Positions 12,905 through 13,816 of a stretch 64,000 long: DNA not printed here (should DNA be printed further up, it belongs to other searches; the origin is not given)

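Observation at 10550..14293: merA is paired divergently with a thioredoxin-fold protein and three membrane proteins carrying intramembrane Cys-Cys pairs: a candidate undescribed archaeal Hg(II) handling/transport module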

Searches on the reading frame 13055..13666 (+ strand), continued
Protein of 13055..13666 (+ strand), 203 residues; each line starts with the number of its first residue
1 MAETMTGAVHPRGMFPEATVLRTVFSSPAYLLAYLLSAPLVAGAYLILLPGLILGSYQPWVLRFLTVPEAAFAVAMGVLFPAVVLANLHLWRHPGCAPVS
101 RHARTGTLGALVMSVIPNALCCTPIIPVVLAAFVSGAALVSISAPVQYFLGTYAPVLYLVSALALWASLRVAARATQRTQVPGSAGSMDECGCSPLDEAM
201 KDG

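Call 38: find_encoding_contigs(protein=P0022, flank=8000, max_places=2)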
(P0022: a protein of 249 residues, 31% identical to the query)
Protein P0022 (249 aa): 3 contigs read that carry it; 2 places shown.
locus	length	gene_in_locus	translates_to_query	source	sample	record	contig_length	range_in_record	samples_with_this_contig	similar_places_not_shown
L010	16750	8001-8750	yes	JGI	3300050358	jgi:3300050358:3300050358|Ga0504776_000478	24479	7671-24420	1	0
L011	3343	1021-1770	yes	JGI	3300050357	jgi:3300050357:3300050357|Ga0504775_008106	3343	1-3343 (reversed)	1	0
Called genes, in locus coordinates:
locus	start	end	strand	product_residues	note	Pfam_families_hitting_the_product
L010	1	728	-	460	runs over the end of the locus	PF07992:Pyr_redox_2 (weak), PF00890:FAD_binding_2 (weak), PF01266:DAO (weak), PF01593:Amino_oxidase, PF13450:NAD_binding_8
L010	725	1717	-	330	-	PF00294:PfkB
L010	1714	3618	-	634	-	PF07690:MFS_1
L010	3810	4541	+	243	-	PF00440:TetR_N, PF17918:TetR_C_15 (weak), PF17928:TetR_C_22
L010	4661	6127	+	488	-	PF01134:GIDA (faint), PF07992:Pyr_redox_2, PF12831:FAD_oxidored (weak), PF13738:Pyr_redox_3 (faint), PF00070:Pyr_redox, PF02852:Pyr_redox_dim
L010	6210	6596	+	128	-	PF03965:Penicillinase_R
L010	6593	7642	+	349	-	PF01435:Peptidase_M48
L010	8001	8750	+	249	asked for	-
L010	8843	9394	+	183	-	PF00578:AhpC-TSA (weak), PF08534:Redoxin (weak)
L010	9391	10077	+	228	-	-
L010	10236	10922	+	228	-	PF00440:TetR_N, PF21351:TetR_C_41 (weak)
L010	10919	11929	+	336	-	-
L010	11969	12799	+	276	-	PF03239:FTR1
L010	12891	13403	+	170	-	PF01475:FUR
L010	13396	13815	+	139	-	PF00210:Ferritin (weak), PF02915:Rubrerythrin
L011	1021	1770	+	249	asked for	-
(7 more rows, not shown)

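Call 39: find_encoding_contigs(protein=P0067, flank=8000, max_places=2)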
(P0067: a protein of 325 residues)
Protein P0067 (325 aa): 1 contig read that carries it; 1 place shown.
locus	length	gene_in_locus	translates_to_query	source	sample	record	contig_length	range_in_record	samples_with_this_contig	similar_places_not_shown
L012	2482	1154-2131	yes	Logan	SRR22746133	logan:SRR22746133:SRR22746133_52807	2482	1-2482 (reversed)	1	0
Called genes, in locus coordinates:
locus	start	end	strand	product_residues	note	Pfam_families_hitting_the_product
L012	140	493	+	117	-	PF01022:HTH_5, PF12840:HTH_20 (weak), PF09339:HTH_IclR (weak)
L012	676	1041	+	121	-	-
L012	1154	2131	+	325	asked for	-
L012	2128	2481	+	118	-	?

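Call 42: find_related_loci(query=A4, collection=metagenome_contigs, flank=8000)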
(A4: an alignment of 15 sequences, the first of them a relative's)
Query A4 (215 aa) in metagenome_contigs; peptide patterns used: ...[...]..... (x = any residue, [..] = any of these).
68 stretches matched a pattern; 36 encode a relative of the query (tblastn E <= 1e-3); 36 distinct loci.
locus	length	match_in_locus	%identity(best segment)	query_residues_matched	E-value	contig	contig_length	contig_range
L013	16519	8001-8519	49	19-189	1e-52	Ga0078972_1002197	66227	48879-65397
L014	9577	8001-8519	49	19-189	1e-52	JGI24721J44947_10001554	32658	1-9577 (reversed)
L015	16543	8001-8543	50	23-200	2e-51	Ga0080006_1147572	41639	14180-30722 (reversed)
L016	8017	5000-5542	50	23-200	2e-51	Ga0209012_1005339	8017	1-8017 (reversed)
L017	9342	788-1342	45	12-197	3e-48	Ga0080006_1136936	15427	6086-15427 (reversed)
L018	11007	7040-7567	49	23-187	1e-47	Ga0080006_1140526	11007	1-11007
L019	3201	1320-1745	55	45-185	6e-45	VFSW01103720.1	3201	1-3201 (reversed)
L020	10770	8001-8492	51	23-184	2e-44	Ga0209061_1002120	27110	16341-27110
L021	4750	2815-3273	50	23-173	1e-43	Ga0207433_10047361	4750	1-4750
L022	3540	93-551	50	23-173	9e-44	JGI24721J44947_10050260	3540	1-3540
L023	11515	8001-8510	49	9-179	2e-43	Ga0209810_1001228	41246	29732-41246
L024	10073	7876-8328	53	45-189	5e-43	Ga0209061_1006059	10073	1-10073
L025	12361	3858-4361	50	19-184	3e-42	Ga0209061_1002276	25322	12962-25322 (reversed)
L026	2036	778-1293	49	15-184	2e-42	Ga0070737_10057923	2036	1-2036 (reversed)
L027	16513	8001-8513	48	16-184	2e-41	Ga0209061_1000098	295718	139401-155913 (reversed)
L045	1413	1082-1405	47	34-141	9e-24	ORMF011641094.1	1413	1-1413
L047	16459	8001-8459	33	6-153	4e-11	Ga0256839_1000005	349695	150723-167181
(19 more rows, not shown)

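Call 45: list_cluster_members(proteins=[P0001, P0006, P0019, P0011, P0023, P0031, P0033, P0048, P0030, P0025])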
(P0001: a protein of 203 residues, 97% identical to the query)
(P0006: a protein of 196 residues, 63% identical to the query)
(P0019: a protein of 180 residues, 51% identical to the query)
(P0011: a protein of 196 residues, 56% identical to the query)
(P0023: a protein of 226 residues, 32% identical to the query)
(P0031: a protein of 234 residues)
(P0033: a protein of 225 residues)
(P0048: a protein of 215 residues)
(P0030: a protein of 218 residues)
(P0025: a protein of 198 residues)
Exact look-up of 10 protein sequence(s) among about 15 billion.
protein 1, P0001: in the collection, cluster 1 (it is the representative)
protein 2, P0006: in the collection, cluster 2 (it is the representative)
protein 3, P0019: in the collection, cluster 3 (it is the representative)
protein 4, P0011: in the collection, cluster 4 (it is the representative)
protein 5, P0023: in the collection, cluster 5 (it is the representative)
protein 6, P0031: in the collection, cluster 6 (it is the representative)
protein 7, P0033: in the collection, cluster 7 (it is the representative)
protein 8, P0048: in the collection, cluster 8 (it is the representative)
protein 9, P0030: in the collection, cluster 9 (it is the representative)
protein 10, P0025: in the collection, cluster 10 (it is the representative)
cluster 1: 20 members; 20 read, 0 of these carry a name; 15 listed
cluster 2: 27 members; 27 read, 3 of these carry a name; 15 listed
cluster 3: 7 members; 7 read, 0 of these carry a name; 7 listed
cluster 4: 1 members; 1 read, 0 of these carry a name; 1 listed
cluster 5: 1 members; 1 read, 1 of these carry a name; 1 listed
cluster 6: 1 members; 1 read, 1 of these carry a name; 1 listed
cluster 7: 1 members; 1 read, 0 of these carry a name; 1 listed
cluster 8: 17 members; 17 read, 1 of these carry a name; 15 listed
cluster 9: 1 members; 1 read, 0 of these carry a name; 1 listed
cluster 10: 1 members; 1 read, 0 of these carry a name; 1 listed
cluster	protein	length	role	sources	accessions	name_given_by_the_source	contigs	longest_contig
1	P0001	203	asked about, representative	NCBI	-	-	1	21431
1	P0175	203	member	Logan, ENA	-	-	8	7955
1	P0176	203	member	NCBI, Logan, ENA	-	-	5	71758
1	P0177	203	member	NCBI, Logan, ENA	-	-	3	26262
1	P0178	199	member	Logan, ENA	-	-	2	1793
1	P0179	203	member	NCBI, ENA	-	-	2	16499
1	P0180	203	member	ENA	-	-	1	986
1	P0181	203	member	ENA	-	-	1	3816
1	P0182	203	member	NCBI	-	-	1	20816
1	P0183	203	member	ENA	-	-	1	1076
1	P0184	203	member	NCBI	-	-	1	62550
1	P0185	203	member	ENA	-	-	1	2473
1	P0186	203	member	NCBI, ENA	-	-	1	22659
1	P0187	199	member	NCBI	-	-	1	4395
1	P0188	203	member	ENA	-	-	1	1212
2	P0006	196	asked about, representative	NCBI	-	-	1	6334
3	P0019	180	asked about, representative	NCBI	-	-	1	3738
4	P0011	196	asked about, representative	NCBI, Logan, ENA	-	-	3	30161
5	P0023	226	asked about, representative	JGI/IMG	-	hypothetical protein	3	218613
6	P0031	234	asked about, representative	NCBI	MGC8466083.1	MAG: hypothetical protein ACP5O0_09180 [Acidimicrobiales bacterium]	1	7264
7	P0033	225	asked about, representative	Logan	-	-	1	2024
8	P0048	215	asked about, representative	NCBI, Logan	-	-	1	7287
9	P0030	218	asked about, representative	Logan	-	-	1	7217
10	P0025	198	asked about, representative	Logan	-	-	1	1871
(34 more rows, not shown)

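Call 47: find_encoding_contigs(protein=P0116, flank=6000, max_places=3)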
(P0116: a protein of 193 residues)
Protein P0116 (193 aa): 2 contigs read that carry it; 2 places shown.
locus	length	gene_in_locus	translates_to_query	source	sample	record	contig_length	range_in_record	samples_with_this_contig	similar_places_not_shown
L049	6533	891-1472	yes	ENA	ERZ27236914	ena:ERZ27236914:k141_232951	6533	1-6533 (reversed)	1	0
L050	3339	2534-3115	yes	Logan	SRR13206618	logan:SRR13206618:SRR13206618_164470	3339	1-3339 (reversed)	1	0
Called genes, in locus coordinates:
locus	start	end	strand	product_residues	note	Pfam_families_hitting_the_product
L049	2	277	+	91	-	?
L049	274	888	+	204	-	-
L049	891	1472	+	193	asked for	-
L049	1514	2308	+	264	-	-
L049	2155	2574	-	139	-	PF01638:HxlR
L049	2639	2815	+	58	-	-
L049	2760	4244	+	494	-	PF00890:FAD_binding_2 (faint), PF01266:DAO (faint), PF03486:HI0933_like (faint), PF07992:Pyr_redox_2, PF12831:FAD_oxidored (faint), PF13738:Pyr_redox_3, PF00070:Pyr_redox, PF02852:Pyr_redox_dim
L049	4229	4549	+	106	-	-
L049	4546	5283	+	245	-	PF00578:AhpC-TSA, PF08534:Redoxin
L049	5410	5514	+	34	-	-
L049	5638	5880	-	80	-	-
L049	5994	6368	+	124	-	-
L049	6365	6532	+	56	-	?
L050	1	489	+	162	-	?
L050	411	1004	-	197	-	-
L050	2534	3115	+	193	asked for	-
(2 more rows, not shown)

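Call 48: find_encoding_contigs(protein=P0039, flank=6000, max_places=2)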
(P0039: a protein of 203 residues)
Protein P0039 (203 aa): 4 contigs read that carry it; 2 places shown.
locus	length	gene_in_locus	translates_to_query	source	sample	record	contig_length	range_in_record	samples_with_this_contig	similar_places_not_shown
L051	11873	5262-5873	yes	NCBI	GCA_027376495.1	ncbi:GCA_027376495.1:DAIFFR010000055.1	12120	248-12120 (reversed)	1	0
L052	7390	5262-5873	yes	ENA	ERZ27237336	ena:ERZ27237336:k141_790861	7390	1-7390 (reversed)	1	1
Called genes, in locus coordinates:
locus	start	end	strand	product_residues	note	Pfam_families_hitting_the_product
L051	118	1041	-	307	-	-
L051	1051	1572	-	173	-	-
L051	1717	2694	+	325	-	PF01022:HTH_5 (faint), PF09339:HTH_IclR (faint), PF24266:HTH_HVO_0163_N, PF01047:MarR (weak), PF12802:MarR_2, PF12840:HTH_20, PF13412:HTH_24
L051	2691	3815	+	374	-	PF06053:DUF929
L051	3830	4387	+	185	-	PF07884:VKOR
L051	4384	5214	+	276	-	-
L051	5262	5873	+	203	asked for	-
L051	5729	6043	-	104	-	-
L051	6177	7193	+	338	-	PF13005:zf-IS66, PF03050:DDE_Tnp_IS66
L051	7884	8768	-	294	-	PF22483:Mu-transpos_C_2 (faint)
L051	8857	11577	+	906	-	PF01526:DDE_Tnp_Tn3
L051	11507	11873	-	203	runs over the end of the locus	?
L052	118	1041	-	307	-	-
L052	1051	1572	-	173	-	-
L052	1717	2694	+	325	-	PF01022:HTH_5 (faint), PF09339:HTH_IclR (faint), PF24266:HTH_HVO_0163_N, PF01047:MarR (weak), PF12802:MarR_2, PF12840:HTH_20, PF13412:HTH_24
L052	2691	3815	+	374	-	PF06053:DUF929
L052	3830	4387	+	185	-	PF07884:VKOR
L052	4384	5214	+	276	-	-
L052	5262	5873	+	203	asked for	-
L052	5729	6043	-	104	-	-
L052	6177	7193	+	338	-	PF13005:zf-IS66, PF03050:DDE_Tnp_IS66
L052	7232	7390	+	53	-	?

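Call 49: find_encoding_contigs(protein=P0059, flank=6000, max_places=2)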
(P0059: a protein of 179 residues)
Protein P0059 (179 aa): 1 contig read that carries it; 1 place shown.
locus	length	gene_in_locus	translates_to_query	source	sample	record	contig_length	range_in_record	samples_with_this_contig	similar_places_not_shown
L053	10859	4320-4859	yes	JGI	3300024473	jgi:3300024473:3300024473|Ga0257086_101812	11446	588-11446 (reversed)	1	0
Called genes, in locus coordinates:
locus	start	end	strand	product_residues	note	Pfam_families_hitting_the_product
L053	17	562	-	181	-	-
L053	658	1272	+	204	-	-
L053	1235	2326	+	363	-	PF01368:DHH (weak)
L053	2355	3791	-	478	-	PF07992:Pyr_redox_2, PF12831:FAD_oxidored (faint), PF13738:Pyr_redox_3, PF00070:Pyr_redox, PF02852:Pyr_redox_dim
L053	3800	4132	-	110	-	PF01022:HTH_5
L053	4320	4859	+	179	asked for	-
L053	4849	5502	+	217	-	PF00578:AhpC-TSA, PF08534:Redoxin (weak)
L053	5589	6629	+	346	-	PF13384:HTH_23 (weak), PF13518:HTH_28 (weak), PF13551:HTH_29, PF13565:HTH_32, PF13358:DDE_3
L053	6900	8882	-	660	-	PF05649:Peptidase_M13_N, PF01431:Peptidase_M13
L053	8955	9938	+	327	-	PF05496:RuvB_N (faint), PF00004:AAA, PF13177:DNA_pol3_delta2, PF25361:AAA_lid_RFC1 (weak), PF08542:Rep_fac_C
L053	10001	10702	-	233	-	-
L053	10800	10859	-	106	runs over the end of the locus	-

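Call 50: find_encoding_contigs(protein=P0087, flank=6000, max_places=2)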
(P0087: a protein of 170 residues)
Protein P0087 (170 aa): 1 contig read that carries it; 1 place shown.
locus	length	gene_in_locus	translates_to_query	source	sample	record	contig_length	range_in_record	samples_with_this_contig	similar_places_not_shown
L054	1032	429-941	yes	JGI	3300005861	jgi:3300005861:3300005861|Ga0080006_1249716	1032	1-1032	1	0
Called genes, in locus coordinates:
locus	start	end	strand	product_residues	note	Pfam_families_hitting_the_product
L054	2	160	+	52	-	?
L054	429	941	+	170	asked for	-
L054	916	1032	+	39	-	?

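Call 51: predict_structure(alignment_id=A3)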
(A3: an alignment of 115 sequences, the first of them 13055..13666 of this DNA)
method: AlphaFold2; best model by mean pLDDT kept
length: 203 residues; sequences in the alignment: 115
mean_pLDDT: 79.2   pTM: 0.70
mean pLDDT of the five models: 79.2, 78.7, 78.2, 77.0, 76.9
residues with pLDDT >= 90: 63; 70-90: 69; 50-70: 70; < 50: 1
segments of 3 or more residues with pLDDT < 50: none
pLDDT, mean of each block of 10 residues (from residue 1): 66 80 93 97 92 90 94 94 90 67 64 68 64 76 85 90 88 78 56 56 59
secondary structure, 60 per line:
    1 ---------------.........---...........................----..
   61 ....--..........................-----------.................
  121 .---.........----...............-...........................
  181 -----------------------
elements in order: H16-24 H28-54 H59-64 H67-92 H104-121 H125-133 H138-152 H154-180

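Call 55: fold_search(model_id=the predicted structure, library=pdb)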
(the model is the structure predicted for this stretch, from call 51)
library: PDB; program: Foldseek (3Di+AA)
matches with E <= 10: 52; with E <= 0.001: 0
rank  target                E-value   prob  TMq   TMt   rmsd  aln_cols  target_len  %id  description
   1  4x0r_A                7.8e-01  0.15  0.19  0.19  13.1       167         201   12  Crystal structure of human MxB stalk domain (released 2014-12-10)
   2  4x0r_B                1.3e+00  0.11  0.20  0.19  18.2       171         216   14  Crystal structure of human MxB stalk domain (released 2014-12-10)
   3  7xge_G                1.9e+00  0.20  0.28  0.32  10.7       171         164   10  Crystal structure of MCL-1 in complex with computationally designed inhibitor protein (released 2022-07-20)
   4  2yfa_A                3.3e+00  0.07  0.18  0.16  13.7       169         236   12  X-ray structure of McpS ligand binding domain in complex with malate (released 2012-04-18)
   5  5c22_B                3.6e+00  0.04  0.14  0.11  29.1       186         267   15  Crystal structure of Zn-bound HlyD from E. coli (released 2016-02-17)
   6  8a1g_D                3.8e+00  0.04  0.16  0.17  25.8       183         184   10  Structure of the SNX1-SNX5 complex (released 2023-06-14)
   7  6egc                  4.2e+00  0.12  0.28  0.33   8.3       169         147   10  Single-chain version of 2L4HC2_23 (PDB 5J0K) (released 2019-05-29)
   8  2yfb_A                4.6e+00  0.08  0.21  0.19  12.4       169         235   11  X-ray structure of McpS ligand binding domain in complex with succinate (released 2012-04-18)
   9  3gi9_C                4.6e+00  0.06  0.21  0.12  15.7       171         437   18  Crystal Structure of ApcT Transporter Bound to 7F11 Monoclonal Fab Fragment (released 2009-08-18)
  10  9b0x_N                5.1e+00  0.05  0.20  0.19  14.7       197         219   15  Artemia franciscana ATP synthase state 2 (composite structure), pH 7.0 (released 2025-03-26)
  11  2yfa_B                5.3e+00  0.06  0.20  0.18  12.4       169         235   12  X-ray structure of McpS ligand binding domain in complex with malate (released 2012-04-18)
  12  2v0o_B                5.6e+00  0.03  0.15  0.12  33.0       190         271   10  FCHO2 F-BAR domain (released 2007-06-26)
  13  6w2v_A                5.9e+00  0.06  0.21  0.21  14.8       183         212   16  Junction 23, DHR14-DHR18 (released 2020-04-15)
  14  4k0d_B                6.5e+00  0.08  0.25  0.31   9.0       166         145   14  Periplasmic sensor domain of sensor histidine kinase, Adeh_2942 (released 2013-06-12)
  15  9m1h_A                6.5e+00  0.06  0.23  0.18  18.9       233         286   18  Cryo-EM structure of PGE2-EP1-Gq complex (released 2025-04-30)
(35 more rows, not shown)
